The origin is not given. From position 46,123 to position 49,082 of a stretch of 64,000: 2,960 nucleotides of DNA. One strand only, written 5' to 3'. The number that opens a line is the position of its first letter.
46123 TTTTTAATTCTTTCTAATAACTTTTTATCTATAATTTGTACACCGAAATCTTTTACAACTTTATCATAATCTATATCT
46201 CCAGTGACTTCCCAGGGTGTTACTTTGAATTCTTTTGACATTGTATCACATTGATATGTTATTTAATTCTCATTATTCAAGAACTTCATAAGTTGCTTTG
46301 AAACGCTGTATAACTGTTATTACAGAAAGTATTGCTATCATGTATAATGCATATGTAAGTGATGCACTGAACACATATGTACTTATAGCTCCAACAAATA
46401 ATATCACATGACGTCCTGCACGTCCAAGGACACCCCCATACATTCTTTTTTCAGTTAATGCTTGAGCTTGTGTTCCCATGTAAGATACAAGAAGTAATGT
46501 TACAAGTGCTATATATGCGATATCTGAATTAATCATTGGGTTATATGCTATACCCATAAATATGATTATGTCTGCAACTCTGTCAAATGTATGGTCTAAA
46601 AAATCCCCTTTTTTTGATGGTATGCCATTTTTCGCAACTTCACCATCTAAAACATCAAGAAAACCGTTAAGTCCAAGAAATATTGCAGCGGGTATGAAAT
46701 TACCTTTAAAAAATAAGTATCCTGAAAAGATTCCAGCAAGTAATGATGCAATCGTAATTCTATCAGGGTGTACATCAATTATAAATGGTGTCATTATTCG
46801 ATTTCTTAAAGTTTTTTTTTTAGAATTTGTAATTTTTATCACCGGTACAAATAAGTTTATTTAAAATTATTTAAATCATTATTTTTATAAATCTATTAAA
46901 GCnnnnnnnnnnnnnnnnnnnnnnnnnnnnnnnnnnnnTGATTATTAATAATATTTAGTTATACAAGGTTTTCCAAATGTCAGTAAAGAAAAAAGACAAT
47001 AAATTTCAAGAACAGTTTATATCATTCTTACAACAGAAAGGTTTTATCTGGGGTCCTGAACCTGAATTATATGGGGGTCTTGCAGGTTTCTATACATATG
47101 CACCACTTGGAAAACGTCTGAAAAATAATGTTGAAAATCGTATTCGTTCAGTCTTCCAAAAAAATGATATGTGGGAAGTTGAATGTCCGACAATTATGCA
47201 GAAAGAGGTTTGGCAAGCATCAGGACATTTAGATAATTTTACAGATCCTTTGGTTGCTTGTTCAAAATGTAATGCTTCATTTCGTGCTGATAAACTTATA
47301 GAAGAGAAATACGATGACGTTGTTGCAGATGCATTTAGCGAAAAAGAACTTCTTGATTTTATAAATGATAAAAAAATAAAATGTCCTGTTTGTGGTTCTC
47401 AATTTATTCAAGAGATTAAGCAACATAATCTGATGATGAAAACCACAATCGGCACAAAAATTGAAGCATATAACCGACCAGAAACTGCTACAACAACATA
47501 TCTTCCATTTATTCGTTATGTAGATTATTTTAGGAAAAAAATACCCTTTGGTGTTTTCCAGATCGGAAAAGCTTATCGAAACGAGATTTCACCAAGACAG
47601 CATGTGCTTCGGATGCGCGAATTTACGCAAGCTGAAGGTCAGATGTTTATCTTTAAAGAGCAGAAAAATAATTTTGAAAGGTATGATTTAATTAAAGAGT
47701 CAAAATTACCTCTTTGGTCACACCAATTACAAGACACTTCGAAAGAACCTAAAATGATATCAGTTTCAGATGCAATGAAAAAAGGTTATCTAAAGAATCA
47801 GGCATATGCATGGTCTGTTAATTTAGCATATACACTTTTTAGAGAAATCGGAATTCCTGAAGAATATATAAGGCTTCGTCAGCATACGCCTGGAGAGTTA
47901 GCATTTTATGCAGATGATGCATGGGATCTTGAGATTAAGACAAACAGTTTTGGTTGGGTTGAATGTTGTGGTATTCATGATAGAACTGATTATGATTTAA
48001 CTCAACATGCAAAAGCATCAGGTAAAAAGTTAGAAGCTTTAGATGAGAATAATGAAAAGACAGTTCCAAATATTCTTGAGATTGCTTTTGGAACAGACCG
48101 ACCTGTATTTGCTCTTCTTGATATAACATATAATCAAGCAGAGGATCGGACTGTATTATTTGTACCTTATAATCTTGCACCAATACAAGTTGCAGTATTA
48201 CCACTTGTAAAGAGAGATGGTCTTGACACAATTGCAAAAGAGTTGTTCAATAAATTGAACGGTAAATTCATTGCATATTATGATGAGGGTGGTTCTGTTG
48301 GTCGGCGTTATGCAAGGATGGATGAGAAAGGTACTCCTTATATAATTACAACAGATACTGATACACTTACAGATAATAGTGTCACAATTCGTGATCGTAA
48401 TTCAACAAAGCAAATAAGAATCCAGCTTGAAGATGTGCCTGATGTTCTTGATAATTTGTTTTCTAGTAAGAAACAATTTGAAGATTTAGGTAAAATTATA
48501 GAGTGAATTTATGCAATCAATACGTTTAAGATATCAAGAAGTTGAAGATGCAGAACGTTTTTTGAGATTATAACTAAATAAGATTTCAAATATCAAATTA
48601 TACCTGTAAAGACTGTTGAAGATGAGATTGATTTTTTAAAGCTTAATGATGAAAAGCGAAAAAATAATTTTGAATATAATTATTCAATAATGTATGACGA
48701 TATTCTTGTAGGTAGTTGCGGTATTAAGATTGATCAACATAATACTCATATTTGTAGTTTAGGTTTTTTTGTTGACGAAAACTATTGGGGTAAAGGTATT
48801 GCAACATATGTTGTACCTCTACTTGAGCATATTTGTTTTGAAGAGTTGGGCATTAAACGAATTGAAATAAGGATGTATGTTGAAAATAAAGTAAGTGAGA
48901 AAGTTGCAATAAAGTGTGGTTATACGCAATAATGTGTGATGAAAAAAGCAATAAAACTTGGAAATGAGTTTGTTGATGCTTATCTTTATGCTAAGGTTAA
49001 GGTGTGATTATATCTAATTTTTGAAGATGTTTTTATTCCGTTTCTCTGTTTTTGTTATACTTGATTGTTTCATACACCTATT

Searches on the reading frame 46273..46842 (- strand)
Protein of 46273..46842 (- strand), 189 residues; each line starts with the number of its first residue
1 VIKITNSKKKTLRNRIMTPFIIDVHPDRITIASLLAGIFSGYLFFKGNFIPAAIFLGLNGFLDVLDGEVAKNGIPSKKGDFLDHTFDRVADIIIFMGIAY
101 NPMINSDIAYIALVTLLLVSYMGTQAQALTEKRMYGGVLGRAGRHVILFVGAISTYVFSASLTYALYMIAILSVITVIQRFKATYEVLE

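Call 23: search_protein_families(library=pfam, proteins=[window:46273-46842:-], max_evalue=0.01)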
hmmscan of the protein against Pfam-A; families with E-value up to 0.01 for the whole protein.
window:46273-46842:- (189 aa): 1 family
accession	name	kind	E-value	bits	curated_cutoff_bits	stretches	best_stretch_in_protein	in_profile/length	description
PF01066.26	CDP-OH_P_transf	-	1.2e-10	42.5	22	1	25-171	3-147/152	CDP-alcohol phosphatidyltransferase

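Call 52: search_protein_families(library=ncbifam, proteins=[window:46273-46842:-], max_evalue=0.01)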
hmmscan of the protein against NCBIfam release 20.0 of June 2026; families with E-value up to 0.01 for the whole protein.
window:46273-46842:- (189 aa): 8 families
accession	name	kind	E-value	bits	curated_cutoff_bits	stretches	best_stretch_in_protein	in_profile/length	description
NF040950.1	archin_ph_syn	equivalog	3.7e-42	144.4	180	1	20-186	20-189/191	archaetidylinositol phosphate synthase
NF045883.1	PIPSynth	equivalog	5.5e-25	88.2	170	1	22-183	21-191/197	phosphatidylinositol phosphate synthase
NF041135.1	IPPtranDIPPsyn_Thcocales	equivalog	8.4e-14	51.4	580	1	13-141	239-371/419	bifunctional L-myo-inositol-1-phosphate cytidylyltransferase/CDP-L-myo-inositol myo-inositolphosphotransferase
NF052561.1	PIPSynBT1523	equivalog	9.6e-14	51.6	350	1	55-179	66-196/232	hypothetical protein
NF045886.1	PhCholSynLeg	equivalog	4.7e-05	23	440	1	27-178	20-173/250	phosphatidylcholine synthase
NF038087.1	arch_ser_synth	exception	8.3e-05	22.3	240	1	25-118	6-102/216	archaetidylserine synthase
TIGR00560.1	pgsA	equivalog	0.0014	19.2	109.1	1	47-181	32-173/183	CDP-diacylglycerol--glycerol-3-phosphate 3-phosphatidyltransferase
TIGR04217.1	archae_ser_T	exception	0.0075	16.1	200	1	24-101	8-80/221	archaetidylserine synthase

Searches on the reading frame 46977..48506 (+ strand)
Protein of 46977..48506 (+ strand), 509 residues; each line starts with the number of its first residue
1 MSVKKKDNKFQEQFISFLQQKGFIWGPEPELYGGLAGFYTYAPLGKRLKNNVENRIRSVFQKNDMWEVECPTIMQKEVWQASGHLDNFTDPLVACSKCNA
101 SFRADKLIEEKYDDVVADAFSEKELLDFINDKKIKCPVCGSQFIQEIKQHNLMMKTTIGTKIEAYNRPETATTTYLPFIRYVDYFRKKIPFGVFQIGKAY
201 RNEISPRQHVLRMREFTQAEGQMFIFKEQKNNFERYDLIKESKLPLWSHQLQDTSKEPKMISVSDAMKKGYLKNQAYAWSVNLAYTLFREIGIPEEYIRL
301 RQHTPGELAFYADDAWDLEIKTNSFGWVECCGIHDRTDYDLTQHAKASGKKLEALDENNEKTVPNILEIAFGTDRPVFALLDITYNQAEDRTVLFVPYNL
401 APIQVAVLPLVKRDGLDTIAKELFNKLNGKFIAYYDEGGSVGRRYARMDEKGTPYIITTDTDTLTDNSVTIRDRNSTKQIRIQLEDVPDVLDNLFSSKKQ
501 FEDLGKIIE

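Call 10: find_encoding_contigs(protein=window:46977-48506:+, flank=10000, max_places=10)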
Protein window:46977-48506:+ (509 aa): no gene with exactly this product is on record in the collection.

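Call 12: find_related_loci(query=window:46977-48506:+, collection=genome_contigs, flank=10000)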
Query window:46977-48506:+ (509 aa) in genome_contigs; peptide patterns used: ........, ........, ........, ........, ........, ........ (x = any residue, [..] = any of these).
277 stretches matched a pattern; 238 encode a relative of the query (tblastn E <= 1e-3); the best 80 are kept; 80 distinct loci.
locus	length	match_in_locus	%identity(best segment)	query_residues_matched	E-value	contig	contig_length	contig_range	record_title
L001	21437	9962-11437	76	10-499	0e+0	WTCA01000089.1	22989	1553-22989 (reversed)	MAG: archaeon isolate GLR71 c_000000144366, whole genome shotgun sequence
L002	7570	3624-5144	72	1-506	0e+0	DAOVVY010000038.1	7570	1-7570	MAG TPA_asm: Candidatus Nanohaloarchaea archaeon isolate CSMAG_1717 CSMAG_1717_k141_2120344_length_7570_cov_10.0000, who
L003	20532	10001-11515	72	1-504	0e+0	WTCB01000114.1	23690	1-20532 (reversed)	MAG: Candidatus Nanohaloarchaea archaeon isolate GLR72 c_000000158683, whole genome shotgun sequence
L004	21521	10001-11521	71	1-506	0e+0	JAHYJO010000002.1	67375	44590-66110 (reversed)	MAG: Nanobdellati archaeon isolate KA24 NODE_246_length_67375_cov_29.743695, whole genome shotgun sequence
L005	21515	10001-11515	62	7-509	0e+0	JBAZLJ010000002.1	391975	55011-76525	MAG: Candidatus Woesearchaeota archaeon isolate SO_2017_LW4_166 scaffold_65_c1_LW137-91_2017, whole genome shotgun seque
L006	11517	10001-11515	60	3-502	0e+0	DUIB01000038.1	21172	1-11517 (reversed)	MAG TPA_asm: Candidatus Woesearchaeota archaeon isolate UBA12459 contig_2511, whole genome shotgun sequence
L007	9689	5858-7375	61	2-506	0e+0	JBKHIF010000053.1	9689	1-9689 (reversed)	MAG: Candidatus Woesearchaeota archaeon isolate D1M13_26 NODE_2296_length_9689_cov_6.239776, whole genome shotgun sequen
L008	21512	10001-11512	61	6-504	0e+0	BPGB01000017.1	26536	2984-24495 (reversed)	MAG: Candidatus Woesearchaeota archaeon KatS3mg002 DNA, contig_5865, whole genome shotgun sequence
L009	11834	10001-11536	59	4-508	0e+0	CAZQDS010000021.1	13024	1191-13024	MAG TPA_asm: uncultured Methanosarcinales archaeon isolate SRP173033_co2_62 genome assembly, contig: NODE_2328_length_13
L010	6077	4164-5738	58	1-504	0e+0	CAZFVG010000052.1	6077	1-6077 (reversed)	MAG TPA_asm: uncultured Methanosarcinales archaeon isolate binchicken_co54_27 genome assembly, contig: NODE_24209_length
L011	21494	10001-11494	60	7-504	0e+0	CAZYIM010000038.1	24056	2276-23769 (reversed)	MAG TPA_asm: uncultured Methanosarcinales archaeon isolate SRP077602_co2_322 genome assembly, contig: NODE_3110_length_2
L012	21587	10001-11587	57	5-508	0e+0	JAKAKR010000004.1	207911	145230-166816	MAG: Nanoarchaeota archaeon isolate WY4.bin80 NODE_36_length_207911_cov_3.280339, whole genome shotgun sequence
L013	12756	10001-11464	59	12-502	0e+0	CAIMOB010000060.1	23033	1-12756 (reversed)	uncultured archaeon isolate AlinenSediments_bin-2373 genome assembly, contig: bin-2373:60/60, whole genome shotgun seque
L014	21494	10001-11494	60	12-508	0e+0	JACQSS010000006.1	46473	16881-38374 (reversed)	MAG: Candidatus Woesearchaeota archaeon isolate NC_groundwater_1391_Ag_S-0.2um_48_40 S_p2_S4_coassembly_k141_487034, who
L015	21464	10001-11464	60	12-502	0e+0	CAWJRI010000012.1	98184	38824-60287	MAG: uncultured archaeon isolate MFD03726.bin.2.37 genome assembly, contig: contig_117055, whole genome shotgun sequence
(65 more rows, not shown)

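Call 23: search_protein_families(library=pfam, proteins=[window:46977-48506:+], max_evalue=0.01)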
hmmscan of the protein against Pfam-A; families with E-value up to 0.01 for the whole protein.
window:46977-48506:+ (509 aa): 3 families
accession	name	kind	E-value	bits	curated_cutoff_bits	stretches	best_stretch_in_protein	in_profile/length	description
PF03129.25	HGTP_anticodon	-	1.6e-18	67.1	21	1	404-493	1-93/94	Anticodon binding domain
PF00587.30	tRNA-synt_2b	-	5.5e-11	43.3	29.3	1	167-382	14-177/179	tRNA synthetase class II core domain (G, H, P, S and T)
PF00152.25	tRNA-synt_2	-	0.00013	21.6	25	0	193-275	94-175/308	tRNA synthetases class II (D, K and N)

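Call 52: search_protein_families(library=ncbifam, proteins=[window:46977-48506:+], max_evalue=0.01)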
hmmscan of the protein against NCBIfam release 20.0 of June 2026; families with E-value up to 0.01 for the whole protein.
window:46977-48506:+ (509 aa): 14 families
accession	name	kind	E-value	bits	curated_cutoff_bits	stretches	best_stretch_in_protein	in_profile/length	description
TIGR00389.1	glyS_dimeric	equivalog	1.4e-151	505.9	243.3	2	11-360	3-349/565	glycine--tRNA ligase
NF003211.1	PRK04173.1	equivalog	1.5e-147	492.1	312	1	12-490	2-453/454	glycine--tRNA ligase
NF011484.0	PRK14894.1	equivalog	2.7e-70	237.1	1050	4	110-247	82-220/539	glycine--tRNA ligase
NF006625.0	PRK09194.1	equivalog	6.1e-24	84.8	558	3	36-95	37-96/559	proline--tRNA ligase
NF008979.1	PRK12325.1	exception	9.8e-23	80.7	550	3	372-488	318-433/437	proline--tRNA ligase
TIGR00409.1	proS_fam_II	equivalog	2.8e-18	66.1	306.7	2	35-96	36-97/568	proline--tRNA ligase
TIGR00418.1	thrS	equivalog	2.9e-17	62.8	383.65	2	187-489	280-559/565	threonine--tRNA ligase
NF003068.0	PRK03991.1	equivalog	2e-13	49.6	484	1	354-491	449-588/613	threonine--tRNA ligase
TIGR00408.1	proS_fam_I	equivalog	1.5e-12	47.2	437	1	390-496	270-382/475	proline--tRNA ligase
TIGR00442.1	hisS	equivalog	1.3e-07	31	286.75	0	419-483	343-405/406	histidine--tRNA ligase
NF047912.1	ECs_2282_CxxC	subfamily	5.6e-05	23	37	0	90-112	27-47/60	ECs_2282 family putative zinc-binding protein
TIGR00462.1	genX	equivalog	0.0013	18.2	286.9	0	49-88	4-41/304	EF-P lysine aminoacylase EpmA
NF011500.0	PRK14938.1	equivalog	0.0013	17.8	362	1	390-491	262-363/387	Ser-tRNA(Thr) hydrolase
NF009085.0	PRK12420.1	equivalog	0.0052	16.2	540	0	37-78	9-50/426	histidine--tRNA ligase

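Call 57: find_homologous_proteins(query=window:46977-48506:+, max_evalue=1e-100)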
Query window:46977-48506:+ (509 aa): 2924 proteins with E <= 1e-100 among 8000 candidates; the best 120 are listed.
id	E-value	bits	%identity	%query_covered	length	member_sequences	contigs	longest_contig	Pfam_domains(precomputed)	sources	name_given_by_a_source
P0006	0.0e+0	1178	100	100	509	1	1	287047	PF03129.26,PF00587.31,PF28494.1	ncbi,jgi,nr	ncbi:MAG: glycine--tRNA ligase [DPANN group archaeon]|nr:glycine--tRNA ligase [DPANN group archaeon]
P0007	1.0e-280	950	79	100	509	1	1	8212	PF03129.26,PF00587.31,PF28494.1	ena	-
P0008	5.7e-261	885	77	96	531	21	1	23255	PF03129.26,PF00587.31,PF28494.1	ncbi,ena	-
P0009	4.0e-252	855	76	94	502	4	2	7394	PF03129.26,PF00587.31,PF28494.1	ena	-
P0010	6.8e-251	851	71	99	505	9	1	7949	PF03129.26,PF00587.31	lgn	-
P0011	4.8e-242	822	69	98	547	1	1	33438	PF03129.26,PF00587.31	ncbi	-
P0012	2.2e-216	738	62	99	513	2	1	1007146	PF03129.26,PF00587.31,PF00152.26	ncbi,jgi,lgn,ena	ncbi:MAG: glycine--tRNA ligase [Candidatus Woesearchaeota archaeon]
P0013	7.5e-213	726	61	98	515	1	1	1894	PF03129.26,PF00587.31,PF00152.26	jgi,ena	-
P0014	1.2e-212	725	61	98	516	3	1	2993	PF03129.26,PF00587.31,PF00152.26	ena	-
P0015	3.3e-212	724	60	99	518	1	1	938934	PF03129.26,PF00587.31,PF00152.26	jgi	jgi:glycyl-tRNA synthetase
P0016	3.0e-211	721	60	99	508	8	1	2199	PF03129.26,PF00587.31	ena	-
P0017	4.3e-211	720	59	98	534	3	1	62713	PF03129.26,PF00587.31,PF00152.26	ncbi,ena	-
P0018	9.1e-211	719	62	94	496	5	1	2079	PF03129.26,PF00587.31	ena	-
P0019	2.0e-210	718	60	98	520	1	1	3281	PF03129.26,PF00587.31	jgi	-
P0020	6.9e-210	716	61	99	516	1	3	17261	PF03129.26,PF00587.31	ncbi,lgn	ncbi:MAG: glycine--tRNA ligase [Candidatus Woesearchaeota archaeon]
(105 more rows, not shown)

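Call 58: find_encoding_contigs(protein=P0007, flank=6000, max_places=2)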
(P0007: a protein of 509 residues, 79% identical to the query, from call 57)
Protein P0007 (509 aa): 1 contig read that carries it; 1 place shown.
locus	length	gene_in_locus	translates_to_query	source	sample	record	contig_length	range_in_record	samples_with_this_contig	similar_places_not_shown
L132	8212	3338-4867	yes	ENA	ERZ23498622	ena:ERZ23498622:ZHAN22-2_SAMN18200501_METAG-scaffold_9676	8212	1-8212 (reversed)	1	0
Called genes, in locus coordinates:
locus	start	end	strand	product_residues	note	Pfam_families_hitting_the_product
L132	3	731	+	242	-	?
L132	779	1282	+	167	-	-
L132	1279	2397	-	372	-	PF00579:tRNA-synt_1b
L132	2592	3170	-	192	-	PF01066:CDP-OH_P_transf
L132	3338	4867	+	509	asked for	PF28494:GlyRS_ins_1 (faint), PF00587:tRNA-synt_2b, PF03129:HGTP_anticodon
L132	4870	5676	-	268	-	PF01261:AP_endonuc_2 (weak)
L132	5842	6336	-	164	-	-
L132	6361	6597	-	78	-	-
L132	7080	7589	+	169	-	PF00152:tRNA-synt_2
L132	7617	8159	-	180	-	PF02525:Flavodoxin_2 (weak), PF03358:FMN_red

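Call 59: find_encoding_contigs(protein=P0009, flank=6000, max_places=2)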
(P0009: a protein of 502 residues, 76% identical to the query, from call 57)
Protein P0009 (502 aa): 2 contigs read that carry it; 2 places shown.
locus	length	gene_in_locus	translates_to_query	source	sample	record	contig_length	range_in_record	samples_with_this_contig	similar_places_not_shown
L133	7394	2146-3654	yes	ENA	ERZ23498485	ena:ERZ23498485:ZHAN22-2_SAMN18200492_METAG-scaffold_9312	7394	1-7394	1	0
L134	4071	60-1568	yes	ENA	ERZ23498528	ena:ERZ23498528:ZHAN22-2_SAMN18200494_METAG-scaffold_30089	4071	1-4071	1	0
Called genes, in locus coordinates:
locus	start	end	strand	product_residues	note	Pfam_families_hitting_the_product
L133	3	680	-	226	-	?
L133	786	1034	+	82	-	PF26604:CBU_0592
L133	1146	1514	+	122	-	PF05597:Phasin (weak)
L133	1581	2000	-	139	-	PF12420:DUF3671 (weak)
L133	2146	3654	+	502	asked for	PF28494:GlyRS_ins_1 (faint), PF00587:tRNA-synt_2b (weak), PF03129:HGTP_anticodon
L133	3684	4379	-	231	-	PF06745:ATPase, PF13481:AAA_25 (weak), PF23442:DUF7125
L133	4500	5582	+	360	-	PF01594:AI-2E_transport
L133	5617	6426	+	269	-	PF01944:SpoIIM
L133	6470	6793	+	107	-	PF18902:DUF5658 (weak)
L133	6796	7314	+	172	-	-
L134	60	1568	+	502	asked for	PF28494:GlyRS_ins_1 (faint), PF00587:tRNA-synt_2b (weak), PF03129:HGTP_anticodon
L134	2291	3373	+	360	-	PF01594:AI-2E_transport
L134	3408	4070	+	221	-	?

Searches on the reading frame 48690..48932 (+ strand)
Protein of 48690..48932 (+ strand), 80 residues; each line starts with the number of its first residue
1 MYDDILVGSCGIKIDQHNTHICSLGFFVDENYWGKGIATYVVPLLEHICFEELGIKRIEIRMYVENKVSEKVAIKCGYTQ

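Call 23: search_protein_families(library=pfam, proteins=[window:48690-48932:+], max_evalue=0.01)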
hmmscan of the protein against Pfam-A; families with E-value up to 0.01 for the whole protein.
window:48690-48932:+ (80 aa): 4 families
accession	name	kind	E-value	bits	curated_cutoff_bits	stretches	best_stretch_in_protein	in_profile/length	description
PF13302.13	Acetyltransf_3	-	6.3e-14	53.3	25.4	1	5-79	65-138/138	Acetyltransferase (GNAT) domain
PF00583.31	Acetyltransf_1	-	4.6e-11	43.5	20.7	1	2-78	40-116/116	Acetyltransferase (GNAT) family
PF13508.13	Acetyltransf_7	-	1.4e-05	25.8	27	1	3-78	11-82/84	Acetyltransferase (GNAT) domain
PF13673.13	Acetyltransf_10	-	0.0049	17.3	23.6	1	3-61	39-93/128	Acetyltransferase (GNAT) domain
